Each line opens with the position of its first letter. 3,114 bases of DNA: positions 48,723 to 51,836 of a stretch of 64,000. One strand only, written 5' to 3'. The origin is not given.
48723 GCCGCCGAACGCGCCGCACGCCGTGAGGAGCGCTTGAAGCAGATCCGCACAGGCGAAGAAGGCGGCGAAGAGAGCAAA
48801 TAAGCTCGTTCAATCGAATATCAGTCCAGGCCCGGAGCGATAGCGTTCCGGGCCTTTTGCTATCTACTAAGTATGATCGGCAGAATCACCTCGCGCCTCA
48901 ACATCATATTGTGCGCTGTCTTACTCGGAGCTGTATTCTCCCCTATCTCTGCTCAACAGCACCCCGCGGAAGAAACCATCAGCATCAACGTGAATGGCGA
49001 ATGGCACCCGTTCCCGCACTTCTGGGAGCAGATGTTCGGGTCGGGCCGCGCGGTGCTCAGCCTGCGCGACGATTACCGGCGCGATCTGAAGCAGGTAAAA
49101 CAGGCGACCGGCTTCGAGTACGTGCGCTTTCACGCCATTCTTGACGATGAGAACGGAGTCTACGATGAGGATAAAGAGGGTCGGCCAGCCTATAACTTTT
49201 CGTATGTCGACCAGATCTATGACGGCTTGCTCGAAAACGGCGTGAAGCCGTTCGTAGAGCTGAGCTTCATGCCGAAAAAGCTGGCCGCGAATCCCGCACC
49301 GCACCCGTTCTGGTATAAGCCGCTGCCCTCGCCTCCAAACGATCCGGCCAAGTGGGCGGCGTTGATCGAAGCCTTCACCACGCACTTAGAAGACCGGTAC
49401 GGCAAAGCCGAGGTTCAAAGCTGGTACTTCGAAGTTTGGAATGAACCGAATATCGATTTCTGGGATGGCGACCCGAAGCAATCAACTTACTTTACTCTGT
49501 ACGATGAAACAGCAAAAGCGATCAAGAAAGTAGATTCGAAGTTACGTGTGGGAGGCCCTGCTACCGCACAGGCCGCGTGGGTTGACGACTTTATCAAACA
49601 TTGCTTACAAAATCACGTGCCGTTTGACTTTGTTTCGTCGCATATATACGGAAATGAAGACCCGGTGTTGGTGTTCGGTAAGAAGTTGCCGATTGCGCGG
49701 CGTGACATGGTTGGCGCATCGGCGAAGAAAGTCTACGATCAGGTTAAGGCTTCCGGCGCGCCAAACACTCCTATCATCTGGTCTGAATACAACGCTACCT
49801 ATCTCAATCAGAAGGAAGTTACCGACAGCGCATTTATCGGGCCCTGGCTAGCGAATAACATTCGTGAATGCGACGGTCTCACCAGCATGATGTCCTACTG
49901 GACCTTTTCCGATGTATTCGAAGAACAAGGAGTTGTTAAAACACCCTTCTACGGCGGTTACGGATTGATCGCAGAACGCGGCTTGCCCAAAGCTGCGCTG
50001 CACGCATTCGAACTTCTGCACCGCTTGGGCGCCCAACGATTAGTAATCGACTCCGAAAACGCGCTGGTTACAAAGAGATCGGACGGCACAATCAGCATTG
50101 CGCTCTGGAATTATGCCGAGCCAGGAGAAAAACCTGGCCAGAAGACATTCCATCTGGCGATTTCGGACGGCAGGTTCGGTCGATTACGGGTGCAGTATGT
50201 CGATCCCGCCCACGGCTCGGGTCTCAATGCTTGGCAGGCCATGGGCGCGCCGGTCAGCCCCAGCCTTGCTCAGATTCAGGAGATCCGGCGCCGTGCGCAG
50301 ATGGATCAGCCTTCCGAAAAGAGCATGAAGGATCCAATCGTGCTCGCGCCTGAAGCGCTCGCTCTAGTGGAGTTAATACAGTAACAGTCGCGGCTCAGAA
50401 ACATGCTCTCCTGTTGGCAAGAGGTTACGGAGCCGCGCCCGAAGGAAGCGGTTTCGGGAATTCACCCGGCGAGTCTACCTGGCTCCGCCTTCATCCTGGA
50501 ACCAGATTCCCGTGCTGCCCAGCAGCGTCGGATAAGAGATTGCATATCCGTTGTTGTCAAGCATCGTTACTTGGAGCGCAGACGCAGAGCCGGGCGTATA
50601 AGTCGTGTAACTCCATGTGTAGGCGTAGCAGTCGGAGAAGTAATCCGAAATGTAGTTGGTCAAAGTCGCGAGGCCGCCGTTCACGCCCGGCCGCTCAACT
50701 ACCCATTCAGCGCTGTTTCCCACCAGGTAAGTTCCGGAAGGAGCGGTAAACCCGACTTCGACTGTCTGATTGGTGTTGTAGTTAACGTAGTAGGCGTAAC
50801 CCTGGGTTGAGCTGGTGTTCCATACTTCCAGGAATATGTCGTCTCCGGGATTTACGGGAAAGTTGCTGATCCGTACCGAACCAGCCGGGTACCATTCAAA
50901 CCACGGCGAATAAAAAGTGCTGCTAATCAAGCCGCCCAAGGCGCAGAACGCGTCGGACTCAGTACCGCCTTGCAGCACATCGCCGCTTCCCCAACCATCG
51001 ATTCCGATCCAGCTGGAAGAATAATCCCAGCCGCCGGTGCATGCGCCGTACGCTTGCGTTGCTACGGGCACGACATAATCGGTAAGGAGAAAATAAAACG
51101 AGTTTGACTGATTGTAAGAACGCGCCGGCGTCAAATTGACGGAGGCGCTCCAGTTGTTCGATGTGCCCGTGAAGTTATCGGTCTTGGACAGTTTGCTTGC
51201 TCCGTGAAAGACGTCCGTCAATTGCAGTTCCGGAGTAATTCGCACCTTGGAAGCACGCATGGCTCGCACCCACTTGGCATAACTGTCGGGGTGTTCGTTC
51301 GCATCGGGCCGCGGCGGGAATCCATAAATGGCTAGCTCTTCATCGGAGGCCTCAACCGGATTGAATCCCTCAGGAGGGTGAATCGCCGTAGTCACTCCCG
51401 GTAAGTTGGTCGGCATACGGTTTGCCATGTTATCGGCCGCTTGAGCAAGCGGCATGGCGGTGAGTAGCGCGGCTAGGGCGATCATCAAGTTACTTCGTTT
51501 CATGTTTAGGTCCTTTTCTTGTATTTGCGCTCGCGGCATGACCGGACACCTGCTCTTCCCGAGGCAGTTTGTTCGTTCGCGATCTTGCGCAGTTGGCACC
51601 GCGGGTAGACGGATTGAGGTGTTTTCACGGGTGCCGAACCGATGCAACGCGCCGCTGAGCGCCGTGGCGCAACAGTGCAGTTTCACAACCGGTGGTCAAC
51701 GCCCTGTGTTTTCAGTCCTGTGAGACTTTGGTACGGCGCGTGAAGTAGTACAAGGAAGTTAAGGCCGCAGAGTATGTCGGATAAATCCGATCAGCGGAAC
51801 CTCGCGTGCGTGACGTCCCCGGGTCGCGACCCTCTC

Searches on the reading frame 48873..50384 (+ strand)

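Call 4: search_protein_families(library=pfam, proteins=[window:48873-50384:+], max_evalue=0.01)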
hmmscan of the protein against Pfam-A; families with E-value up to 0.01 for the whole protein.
window:48873-50384:+ (503 aa): 1 family
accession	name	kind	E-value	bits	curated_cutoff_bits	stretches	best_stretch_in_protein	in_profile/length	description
PF01229.23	Glyco_hydro_39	-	1.4e-96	324.6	26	1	36-475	3-455/472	Glycosyl hydrolases family 39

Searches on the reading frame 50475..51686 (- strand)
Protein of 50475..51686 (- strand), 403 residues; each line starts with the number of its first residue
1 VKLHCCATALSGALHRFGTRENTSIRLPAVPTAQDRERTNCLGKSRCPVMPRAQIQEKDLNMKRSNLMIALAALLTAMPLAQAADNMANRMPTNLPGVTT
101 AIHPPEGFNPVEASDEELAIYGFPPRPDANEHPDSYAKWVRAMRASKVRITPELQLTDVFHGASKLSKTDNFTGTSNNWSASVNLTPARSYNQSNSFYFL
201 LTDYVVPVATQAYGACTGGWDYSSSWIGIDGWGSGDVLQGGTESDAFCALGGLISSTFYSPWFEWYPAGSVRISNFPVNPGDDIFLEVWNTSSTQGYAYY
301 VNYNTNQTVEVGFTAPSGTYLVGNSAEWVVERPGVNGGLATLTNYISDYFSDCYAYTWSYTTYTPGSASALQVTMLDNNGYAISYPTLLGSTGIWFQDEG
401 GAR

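Call 4: search_protein_families(library=pfam, proteins=[window:50475-51686:-], max_evalue=0.01)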
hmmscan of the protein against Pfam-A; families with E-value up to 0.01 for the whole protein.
window:50475-51686:- (403 aa): 1 family
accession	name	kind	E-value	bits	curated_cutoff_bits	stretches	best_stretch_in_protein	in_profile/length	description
PF01828.24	Peptidase_A4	-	3.8e-29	102.1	22.3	1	203-374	21-185/206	Peptidase A4 family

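Call 5: search_protein_families(library=ncbifam, proteins=[window:50475-51686:-], max_evalue=0.01)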
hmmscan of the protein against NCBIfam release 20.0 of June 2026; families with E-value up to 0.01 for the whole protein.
window:50475-51686:- (403 aa): 0 families
